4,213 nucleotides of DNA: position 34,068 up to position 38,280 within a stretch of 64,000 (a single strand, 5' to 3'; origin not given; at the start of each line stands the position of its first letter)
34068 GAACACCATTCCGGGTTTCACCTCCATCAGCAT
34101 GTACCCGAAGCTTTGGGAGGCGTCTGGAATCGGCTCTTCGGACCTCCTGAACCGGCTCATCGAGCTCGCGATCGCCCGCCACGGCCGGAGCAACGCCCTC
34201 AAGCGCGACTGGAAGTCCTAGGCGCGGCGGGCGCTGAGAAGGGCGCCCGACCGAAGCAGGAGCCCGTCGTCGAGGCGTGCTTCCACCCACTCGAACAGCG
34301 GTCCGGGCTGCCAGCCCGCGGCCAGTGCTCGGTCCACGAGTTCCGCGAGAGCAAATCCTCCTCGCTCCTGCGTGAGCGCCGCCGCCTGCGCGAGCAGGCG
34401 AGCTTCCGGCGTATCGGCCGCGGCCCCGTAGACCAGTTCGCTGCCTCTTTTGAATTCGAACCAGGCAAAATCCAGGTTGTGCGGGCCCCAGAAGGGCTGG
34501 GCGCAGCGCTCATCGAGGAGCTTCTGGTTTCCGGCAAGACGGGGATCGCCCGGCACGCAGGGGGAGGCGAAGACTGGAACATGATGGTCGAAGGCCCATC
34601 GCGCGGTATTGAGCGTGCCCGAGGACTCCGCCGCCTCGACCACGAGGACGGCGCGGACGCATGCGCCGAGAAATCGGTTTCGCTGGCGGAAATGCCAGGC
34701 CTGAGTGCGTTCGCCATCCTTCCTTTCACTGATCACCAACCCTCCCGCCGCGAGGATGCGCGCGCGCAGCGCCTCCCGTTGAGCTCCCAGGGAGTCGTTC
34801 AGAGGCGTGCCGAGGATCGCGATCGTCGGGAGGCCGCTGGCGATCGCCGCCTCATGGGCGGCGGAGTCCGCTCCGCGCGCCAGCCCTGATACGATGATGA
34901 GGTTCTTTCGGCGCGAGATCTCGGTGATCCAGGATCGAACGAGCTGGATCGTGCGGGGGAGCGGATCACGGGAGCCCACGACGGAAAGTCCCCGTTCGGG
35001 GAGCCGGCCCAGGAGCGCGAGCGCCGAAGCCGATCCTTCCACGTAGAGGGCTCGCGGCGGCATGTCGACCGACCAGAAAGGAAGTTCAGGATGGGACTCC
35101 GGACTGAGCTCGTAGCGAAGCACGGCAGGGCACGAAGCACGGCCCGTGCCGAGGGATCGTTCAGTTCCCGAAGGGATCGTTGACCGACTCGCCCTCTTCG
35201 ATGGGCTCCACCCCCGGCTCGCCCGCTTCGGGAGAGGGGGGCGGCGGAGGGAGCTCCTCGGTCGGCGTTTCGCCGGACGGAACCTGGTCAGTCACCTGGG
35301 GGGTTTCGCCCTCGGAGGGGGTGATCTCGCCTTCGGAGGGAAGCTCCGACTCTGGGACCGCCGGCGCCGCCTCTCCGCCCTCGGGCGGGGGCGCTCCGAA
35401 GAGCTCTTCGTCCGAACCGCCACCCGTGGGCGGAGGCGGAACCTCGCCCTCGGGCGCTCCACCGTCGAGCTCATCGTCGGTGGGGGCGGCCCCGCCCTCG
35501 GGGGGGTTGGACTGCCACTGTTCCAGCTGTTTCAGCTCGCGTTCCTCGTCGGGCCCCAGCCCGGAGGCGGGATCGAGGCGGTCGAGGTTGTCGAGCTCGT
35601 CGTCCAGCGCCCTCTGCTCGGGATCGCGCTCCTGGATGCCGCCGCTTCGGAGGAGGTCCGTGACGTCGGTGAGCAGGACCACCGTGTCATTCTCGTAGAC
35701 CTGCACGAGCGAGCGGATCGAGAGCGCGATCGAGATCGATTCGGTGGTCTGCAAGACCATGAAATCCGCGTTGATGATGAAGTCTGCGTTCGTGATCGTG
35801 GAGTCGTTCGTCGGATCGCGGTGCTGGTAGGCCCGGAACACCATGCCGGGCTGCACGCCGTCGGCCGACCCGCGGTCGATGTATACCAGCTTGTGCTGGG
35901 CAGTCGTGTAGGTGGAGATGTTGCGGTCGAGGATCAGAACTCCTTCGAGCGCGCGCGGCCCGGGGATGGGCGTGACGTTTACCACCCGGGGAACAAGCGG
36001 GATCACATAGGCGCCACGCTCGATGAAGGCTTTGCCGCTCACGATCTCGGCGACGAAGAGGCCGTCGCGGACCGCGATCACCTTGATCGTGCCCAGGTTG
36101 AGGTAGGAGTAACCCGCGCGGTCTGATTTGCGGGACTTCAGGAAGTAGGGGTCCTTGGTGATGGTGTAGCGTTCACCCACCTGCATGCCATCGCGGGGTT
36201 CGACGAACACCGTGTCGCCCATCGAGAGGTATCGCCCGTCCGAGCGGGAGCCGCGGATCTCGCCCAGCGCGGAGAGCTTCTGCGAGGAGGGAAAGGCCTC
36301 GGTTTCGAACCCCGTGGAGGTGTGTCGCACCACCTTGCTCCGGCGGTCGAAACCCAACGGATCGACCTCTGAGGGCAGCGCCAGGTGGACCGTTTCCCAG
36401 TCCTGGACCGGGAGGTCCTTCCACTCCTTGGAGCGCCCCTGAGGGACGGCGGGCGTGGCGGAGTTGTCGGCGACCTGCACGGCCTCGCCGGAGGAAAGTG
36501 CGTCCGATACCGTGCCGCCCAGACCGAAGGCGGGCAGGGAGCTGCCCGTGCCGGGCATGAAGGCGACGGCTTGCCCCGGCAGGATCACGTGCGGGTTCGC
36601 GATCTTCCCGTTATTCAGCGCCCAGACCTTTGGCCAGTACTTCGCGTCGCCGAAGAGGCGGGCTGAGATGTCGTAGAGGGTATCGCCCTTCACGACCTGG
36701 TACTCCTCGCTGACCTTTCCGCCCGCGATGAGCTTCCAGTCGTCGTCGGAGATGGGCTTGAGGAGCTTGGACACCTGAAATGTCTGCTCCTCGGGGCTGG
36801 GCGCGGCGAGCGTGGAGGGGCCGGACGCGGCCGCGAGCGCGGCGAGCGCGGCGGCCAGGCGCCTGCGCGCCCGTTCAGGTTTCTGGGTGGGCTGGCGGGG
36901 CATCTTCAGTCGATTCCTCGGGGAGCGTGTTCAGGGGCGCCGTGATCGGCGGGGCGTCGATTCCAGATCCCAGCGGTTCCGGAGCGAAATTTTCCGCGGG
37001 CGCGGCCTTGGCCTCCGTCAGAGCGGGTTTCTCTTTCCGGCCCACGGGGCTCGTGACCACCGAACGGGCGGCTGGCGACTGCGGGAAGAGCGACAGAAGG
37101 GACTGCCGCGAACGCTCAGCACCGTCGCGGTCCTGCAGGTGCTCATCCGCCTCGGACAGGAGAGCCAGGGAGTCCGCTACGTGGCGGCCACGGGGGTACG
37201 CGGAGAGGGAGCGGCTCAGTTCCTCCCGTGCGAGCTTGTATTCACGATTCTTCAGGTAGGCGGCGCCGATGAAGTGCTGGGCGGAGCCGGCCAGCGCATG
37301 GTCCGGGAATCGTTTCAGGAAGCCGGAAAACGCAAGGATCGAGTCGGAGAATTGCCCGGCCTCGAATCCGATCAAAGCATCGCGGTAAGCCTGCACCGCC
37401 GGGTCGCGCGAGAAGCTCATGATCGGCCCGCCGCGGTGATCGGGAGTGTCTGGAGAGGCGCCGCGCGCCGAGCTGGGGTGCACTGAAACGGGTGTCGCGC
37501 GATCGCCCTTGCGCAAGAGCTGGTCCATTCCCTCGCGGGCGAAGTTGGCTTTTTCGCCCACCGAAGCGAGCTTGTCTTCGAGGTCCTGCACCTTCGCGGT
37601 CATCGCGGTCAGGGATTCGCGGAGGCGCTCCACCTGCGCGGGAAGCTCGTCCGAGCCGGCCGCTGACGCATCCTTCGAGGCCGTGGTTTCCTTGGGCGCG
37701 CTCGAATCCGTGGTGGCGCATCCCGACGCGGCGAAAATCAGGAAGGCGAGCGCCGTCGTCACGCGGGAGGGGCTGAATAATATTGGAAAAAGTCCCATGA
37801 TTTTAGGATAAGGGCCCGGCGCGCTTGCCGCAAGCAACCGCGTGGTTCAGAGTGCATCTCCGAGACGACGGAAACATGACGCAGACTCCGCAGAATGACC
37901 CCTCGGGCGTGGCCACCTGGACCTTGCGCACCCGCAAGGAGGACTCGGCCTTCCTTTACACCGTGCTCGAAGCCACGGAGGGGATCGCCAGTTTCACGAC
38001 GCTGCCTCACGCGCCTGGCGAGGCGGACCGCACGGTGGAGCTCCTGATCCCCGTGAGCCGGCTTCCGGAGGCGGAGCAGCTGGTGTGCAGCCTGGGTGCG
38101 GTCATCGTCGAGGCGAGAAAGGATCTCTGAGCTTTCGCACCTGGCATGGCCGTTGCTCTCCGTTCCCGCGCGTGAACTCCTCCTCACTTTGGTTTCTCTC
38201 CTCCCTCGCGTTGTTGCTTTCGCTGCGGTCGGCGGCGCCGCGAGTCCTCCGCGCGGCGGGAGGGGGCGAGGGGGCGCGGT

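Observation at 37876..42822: Second, pilin-less secretin-ATPase-platform cluster of unknown function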

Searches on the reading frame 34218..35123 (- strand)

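Call 3: search_protein_families(library=pfam, proteins=[window:34218-35123:-], max_evalue=1)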
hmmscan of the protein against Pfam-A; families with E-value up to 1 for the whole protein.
window:34218-35123:- (301 aa): 3 families
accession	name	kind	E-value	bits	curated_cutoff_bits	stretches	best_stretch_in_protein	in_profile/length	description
PF02481.21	DNA_processg_A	-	9.9e-46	156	29.6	1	19-208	24-207/212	DNA recombination-mediator protein A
PF10686.14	YAcAr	-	0.029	14.6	28.2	1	70-102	26-58/66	YspA, cpYpsA-related SLOG family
PF13377.12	Peripla_BP_3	-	0.13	12.8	26.5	0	16-48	70-101/167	Periplasmic binding protein-like domain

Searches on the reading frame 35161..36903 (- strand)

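Call 3: search_protein_families(library=pfam, proteins=[window:35161-36903:-], max_evalue=1)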
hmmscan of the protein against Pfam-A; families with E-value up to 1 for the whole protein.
window:35161-36903:- (580 aa): 2 families
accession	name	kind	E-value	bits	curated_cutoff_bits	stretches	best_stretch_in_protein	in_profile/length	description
PF01476.26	LysM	-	2e-05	24.8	20.9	1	68-111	1-38/43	LysM domain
PF23457.1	LysM2_NFP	-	0.22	12.1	36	1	67-115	7-53/56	NFP LysM2 domain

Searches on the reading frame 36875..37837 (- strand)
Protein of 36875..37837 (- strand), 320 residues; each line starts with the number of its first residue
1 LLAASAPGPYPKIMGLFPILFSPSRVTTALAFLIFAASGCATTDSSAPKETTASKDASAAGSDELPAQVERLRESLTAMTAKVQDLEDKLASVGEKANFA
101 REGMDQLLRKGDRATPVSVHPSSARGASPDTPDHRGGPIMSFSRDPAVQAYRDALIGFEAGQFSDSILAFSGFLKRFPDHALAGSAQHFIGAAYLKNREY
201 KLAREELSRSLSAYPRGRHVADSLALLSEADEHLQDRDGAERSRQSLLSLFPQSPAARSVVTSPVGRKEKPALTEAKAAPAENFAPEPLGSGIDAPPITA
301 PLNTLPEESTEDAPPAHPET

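Call 3: search_protein_families(library=pfam, proteins=[window:36875-37837:-], max_evalue=1)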
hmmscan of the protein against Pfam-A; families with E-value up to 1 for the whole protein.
window:36875-37837:- (320 aa): 8 families
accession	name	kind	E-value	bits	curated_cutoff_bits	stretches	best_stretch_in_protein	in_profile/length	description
PF13428.12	TPR_14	-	5.9e-05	23.8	23.5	0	187-216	4-33/44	Tetratricopeptide repeat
PF13525.12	YfiO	-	0.0001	22.6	25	1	146-221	4-79/203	Outer membrane lipoprotein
PF13432.12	TPR_16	-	0.0032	18.3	32.7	1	158-215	8-62/65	Tetratricopeptide repeat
PF13174.12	TPR_6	-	0.013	16.6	26.3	0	190-215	6-31/33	Tetratricopeptide repeat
PF07719.23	TPR_2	-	0.014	15.9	27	1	186-215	3-32/34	Tetratricopeptide repeat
PF13424.12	TPR_12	-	0.017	15.8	30.1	1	185-242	4-66/77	Tetratricopeptide repeat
PF04728.18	LPP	-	0.24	12.2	29.1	1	63-105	3-45/53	Lipoprotein leucine-zipper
PF10721.14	DUF2514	-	0.72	10.3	26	1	44-103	62-121/161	Protein of unknown function (DUF2514)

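Call 4: search_protein_families(library=ncbifam, proteins=[window:36875-37837:-], max_evalue=1)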
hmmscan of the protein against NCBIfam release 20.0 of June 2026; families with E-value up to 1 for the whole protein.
window:36875-37837:- (320 aa): 13 families
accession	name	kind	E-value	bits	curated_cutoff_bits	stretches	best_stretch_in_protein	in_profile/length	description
TIGR02795.1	tol_pal_ybgF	equivalog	7.1e-17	62.1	90.1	1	149-259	4-114/119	tol-pal system protein YbgF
TIGR03302.1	OM_YfiO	subfamily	3.2e-08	33.3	81.4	2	145-220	31-106/239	outer membrane protein assembly factor BamD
NF008068.0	PRK10803.1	equivalog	0.00011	22.3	383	1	73-259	67-255/263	cell division protein CpoB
NF040959.1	MamA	equivalog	0.0034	16.9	200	1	159-240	83-158/204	magnetosome protein MamA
NF052312.1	T9SS_PorW_SprE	equivalog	0.004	15.9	250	1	198-262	560-624/716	type IX secretion system periplasmic lipoprotein PorW/SprE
TIGR02521.1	type_IV_pilW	equivalog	0.0045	16.6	154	1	186-254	33-98/234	type IV pilus biogenesis/stability protein PilW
NF053527.1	lipo_Cory_WKLS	subfamily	0.0065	16.4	105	1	27-111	3-92/166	WKL family lipoprotein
NF033885.1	conj_TraP_IncI1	equivalog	0.011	15.5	135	1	44-128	77-162/217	conjugal transfer protein TraP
NF047507.1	TPR_BatC_Lepto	exception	0.011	15.2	175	1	151-240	62-152/214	TPR repeat-containing protein BatC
NF041330.1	BimD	equivalog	0.017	15.6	200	1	18-81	4-61/121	protein BimD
NF052415.1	T3SS_chap_SctY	equivalog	0.05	14.1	70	1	161-249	20-105/106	type III secretion apparatus assembly chaperone SctY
TIGR02917.1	PEP_TPR_lipo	equivalog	0.078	10.8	312.2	1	171-235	455-516/899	XrtA/PEP-CTERM system TPR-repeat protein PrsT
NF040598.1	Ala_zip_lipo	subfamily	0.82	10.2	43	0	28-110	6-79/90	Lpp/OprI family alanine-zipper lipoprotein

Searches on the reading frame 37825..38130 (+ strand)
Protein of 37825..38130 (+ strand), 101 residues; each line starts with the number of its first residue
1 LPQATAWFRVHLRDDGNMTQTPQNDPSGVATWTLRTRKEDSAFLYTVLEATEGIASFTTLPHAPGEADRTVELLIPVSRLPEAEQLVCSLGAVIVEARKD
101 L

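Call 3: search_protein_families(library=pfam, proteins=[window:37825-38130:+], max_evalue=1)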
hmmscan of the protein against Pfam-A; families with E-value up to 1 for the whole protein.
window:37825-38130:+ (101 aa): 2 families
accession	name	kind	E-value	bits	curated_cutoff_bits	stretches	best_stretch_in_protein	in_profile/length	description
PF16256.10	DUF4911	-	0.0037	17.7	29.3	1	37-91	4-54/57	Domain of unknown function (DUF4911)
PF11321.13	DUF3123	-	0.033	14.5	27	1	75-97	8-30/62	Protein of unknown function (DUF3123)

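Call 4: search_protein_families(library=ncbifam, proteins=[window:37825-38130:+], max_evalue=1)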
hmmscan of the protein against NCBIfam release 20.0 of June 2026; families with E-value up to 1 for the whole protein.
window:37825-38130:+ (101 aa): 0 families
